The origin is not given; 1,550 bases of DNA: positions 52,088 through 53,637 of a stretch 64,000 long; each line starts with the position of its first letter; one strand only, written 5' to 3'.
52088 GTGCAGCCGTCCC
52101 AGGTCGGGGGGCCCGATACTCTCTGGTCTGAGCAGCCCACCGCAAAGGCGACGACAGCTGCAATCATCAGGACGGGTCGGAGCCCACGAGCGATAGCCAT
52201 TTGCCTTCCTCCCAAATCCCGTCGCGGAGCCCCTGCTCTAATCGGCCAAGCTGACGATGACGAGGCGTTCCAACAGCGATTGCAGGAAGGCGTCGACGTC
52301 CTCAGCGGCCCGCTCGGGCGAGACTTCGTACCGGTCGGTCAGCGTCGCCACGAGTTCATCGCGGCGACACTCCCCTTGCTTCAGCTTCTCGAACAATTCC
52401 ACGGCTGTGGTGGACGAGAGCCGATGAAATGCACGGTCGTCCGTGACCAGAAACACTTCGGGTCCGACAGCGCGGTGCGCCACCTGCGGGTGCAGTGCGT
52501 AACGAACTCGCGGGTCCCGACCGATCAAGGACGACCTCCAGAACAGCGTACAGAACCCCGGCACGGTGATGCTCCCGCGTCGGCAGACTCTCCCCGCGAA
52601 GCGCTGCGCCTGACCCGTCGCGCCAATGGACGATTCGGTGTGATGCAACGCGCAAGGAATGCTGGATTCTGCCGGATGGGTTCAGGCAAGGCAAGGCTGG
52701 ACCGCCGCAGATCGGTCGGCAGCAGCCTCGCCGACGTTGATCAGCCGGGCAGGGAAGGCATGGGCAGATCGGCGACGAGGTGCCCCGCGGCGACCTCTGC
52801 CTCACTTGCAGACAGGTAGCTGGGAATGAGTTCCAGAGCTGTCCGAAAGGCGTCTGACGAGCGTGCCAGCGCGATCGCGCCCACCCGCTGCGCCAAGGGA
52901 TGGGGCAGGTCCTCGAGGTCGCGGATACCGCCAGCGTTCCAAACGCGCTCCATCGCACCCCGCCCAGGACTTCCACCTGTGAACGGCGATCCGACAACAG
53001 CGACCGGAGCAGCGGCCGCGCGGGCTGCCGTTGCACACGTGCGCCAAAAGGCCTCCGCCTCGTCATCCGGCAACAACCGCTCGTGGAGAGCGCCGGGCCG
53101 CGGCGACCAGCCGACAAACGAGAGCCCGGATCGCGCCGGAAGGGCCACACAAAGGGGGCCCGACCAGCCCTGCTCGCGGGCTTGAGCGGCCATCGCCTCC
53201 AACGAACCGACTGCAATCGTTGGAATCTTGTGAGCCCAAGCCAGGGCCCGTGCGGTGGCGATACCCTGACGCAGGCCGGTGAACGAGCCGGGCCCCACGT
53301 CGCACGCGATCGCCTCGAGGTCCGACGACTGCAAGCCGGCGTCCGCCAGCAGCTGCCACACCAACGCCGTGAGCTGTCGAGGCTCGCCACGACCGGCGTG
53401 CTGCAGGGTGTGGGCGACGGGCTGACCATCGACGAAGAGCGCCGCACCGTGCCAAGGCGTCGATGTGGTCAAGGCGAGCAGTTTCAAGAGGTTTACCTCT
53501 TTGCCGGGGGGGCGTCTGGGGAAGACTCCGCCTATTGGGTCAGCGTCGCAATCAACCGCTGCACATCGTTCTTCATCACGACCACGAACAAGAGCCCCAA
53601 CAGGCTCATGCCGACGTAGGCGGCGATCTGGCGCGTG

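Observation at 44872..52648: PqqD/RRE-like gene separated from the rSAM cluster by a 7.1-kb giant adhesin gene, all on one strand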

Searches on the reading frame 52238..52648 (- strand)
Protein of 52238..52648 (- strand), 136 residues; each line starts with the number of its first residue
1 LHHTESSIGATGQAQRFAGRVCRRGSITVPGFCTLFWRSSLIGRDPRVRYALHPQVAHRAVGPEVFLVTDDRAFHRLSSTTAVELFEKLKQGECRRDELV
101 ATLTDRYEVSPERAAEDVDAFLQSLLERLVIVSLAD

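Call 4: search_protein_families(library=pfam, proteins=[window:52238-52648:-], max_evalue=0.01)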
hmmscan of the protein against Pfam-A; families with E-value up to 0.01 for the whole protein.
window:52238-52648:- (136 aa): 1 family
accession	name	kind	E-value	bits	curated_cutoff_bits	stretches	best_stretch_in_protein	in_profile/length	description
PF05402.18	PqqD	-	1.2e-10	42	23.4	1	81-128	18-64/67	Coenzyme PQQ synthesis protein D (PqqD)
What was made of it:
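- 52238..52528 (-): PqqD-family peptide chaperone (RRE), 96 aa. It heads the gene string. Pfam PF05402 at E 1.2e-10, above the gathering score (call 4).
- Checked: PqqD: the ORF at 52238-52648 hits Pfam PF05402 at E 1.2e-10, 42 bits against a gathering score of 23.4 (call 4).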

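Call 5: search_protein_families(library=ncbifam, proteins=[window:52238-52648:-], max_evalue=0.01)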
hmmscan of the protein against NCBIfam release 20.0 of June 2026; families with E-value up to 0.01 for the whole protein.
window:52238-52648:- (136 aa): 3 families
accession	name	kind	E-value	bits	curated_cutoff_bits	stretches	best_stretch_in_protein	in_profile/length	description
NF033530.1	lasso_PqqD_Strm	exception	1.5e-05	25.1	70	1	71-127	20-74/78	lasso peptide biosynthesis PqqD family chaperone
NF033536.1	lasso_PqqD_Bac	exception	0.00014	21.9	80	1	84-131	40-86/88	lasso peptide biosynthesis PqqD family chaperone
TIGR04353.1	PqqD_rel_X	equivalog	0.00073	20.4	35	1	81-128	21-70/74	HPr-rel-A system PqqD family peptide chaperone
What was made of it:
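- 52238..52528 (-): The best NCBIfam hits are the lasso and HPr-rel-A PqqD chaperones, all below cut-off (call 5).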

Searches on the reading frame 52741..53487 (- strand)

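Call 4: search_protein_families(library=pfam, proteins=[window:52741-53487:-], max_evalue=0.01)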
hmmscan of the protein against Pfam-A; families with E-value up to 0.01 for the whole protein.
window:52741-53487:- (248 aa): 1 family
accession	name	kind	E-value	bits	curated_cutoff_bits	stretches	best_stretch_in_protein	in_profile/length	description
PF00814.31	TsaD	-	8.1e-21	75.3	24.8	1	37-122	31-117/264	tRNA N6-adenosine threonylcarbamoyltransferase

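Call 5: search_protein_families(library=ncbifam, proteins=[window:52741-53487:-], max_evalue=0.01)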
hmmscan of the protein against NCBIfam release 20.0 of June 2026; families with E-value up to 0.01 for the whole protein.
window:52741-53487:- (248 aa): 5 families
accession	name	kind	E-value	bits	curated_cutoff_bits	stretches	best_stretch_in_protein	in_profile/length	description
TIGR03725.1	T6A_YeaZ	equivalog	9.3e-33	114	69.3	1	3-225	1-211/212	tRNA (adenosine(37)-N6)-threonylcarbamoyltransferase complex dimerization subunit type 1 TsaB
TIGR03723.1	T6A_TsaD_YgjD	equivalog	6.4e-10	38.6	296.1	1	31-101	45-115/314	tRNA (adenosine(37)-N6)-threonylcarbamoyltransferase complex transferase subunit TsaD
TIGR00329.1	gcp_kae1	subfamily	5.3e-07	29.2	207.8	1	35-98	48-111/305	tRNA (adenosine(37)-N6)-threonylcarbamoyltransferase complex transferase subunit TsaD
TIGR03722.2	arch_KAE1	equivalog_domain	2.5e-05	23.6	375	1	37-94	48-105/323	KEOPS complex N(6)-L-threonylcarbamoyladenine synthase Kae1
NF007174.0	PRK09605.1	equivalog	0.0014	17.2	447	1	38-93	51-106/535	bifunctional N(6)-L-threonylcarbamoyladenine synthase/serine/threonine protein kinase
